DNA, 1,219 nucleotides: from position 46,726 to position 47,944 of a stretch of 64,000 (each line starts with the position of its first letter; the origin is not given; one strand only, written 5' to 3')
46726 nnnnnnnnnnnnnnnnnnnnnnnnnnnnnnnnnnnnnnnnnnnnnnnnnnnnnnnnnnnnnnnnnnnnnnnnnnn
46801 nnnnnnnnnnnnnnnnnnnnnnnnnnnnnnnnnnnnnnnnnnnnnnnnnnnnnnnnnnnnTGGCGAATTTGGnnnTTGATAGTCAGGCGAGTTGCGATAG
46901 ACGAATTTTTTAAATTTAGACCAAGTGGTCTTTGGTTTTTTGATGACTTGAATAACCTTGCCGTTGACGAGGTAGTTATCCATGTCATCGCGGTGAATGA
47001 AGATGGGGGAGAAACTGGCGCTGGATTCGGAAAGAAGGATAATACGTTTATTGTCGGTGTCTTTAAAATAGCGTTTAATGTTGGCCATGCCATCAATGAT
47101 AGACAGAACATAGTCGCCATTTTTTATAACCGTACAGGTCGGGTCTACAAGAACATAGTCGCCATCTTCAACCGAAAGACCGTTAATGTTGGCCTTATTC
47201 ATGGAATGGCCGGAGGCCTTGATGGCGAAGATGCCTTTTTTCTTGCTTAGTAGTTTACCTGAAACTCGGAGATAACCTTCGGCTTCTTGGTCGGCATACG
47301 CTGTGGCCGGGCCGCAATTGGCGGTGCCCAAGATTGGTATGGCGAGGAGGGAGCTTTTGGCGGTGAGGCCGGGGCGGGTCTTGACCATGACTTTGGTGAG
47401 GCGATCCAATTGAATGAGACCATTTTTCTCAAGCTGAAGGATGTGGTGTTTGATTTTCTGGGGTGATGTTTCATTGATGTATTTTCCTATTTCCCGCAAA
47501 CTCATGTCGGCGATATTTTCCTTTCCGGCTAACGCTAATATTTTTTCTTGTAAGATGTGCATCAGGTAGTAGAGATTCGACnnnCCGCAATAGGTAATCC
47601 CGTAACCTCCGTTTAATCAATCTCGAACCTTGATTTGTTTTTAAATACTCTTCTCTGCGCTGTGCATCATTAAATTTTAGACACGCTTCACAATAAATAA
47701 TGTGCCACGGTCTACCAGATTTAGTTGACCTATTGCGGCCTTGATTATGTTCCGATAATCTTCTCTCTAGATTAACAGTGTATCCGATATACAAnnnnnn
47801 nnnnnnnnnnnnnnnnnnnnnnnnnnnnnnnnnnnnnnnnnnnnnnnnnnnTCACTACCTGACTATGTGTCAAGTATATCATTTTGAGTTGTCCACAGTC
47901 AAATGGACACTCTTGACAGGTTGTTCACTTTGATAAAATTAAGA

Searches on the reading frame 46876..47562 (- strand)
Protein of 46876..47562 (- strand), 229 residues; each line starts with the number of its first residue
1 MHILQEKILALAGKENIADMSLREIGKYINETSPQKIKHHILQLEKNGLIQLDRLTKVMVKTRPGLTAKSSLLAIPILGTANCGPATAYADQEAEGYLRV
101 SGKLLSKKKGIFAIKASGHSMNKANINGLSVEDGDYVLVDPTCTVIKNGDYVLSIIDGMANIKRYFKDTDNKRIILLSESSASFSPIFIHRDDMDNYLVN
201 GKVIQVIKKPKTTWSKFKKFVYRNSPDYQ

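Call 89: search_protein_families(library=pfam, proteins=[window:46876-47562:-], max_evalue=0.01)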
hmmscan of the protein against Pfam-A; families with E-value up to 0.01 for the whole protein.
window:46876-47562:- (229 aa): 2 families
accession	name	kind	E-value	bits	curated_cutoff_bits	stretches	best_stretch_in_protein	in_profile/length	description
PF00717.28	Peptidase_S24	-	4.1e-17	62.4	23.3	1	76-203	1-115/116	Peptidase S24-like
PF01726.22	LexA_DNA_bind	-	0.0019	18.4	23.7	1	21-53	27-59/65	LexA DNA binding domain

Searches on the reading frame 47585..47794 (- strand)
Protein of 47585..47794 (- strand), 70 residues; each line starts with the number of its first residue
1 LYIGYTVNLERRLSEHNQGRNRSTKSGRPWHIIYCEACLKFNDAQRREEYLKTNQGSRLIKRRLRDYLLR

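Call 89: search_protein_families(library=pfam, proteins=[window:47585-47794:-], max_evalue=0.01)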
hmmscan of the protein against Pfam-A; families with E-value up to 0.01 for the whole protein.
window:47585-47794:- (70 aa): 3 families
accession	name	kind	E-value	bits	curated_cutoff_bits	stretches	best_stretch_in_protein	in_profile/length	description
PF01541.30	GIY-YIG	-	3.7e-13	50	22.6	1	2-57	16-74/78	GIY-YIG catalytic domain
PF10544.15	T5orf172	-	1.1e-05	26.3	20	1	3-52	18-64/101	T5orf172 domain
PF13455.12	MUG113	-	0.001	20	22.3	1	3-54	3-46/73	Meiotically up-regulated gene 113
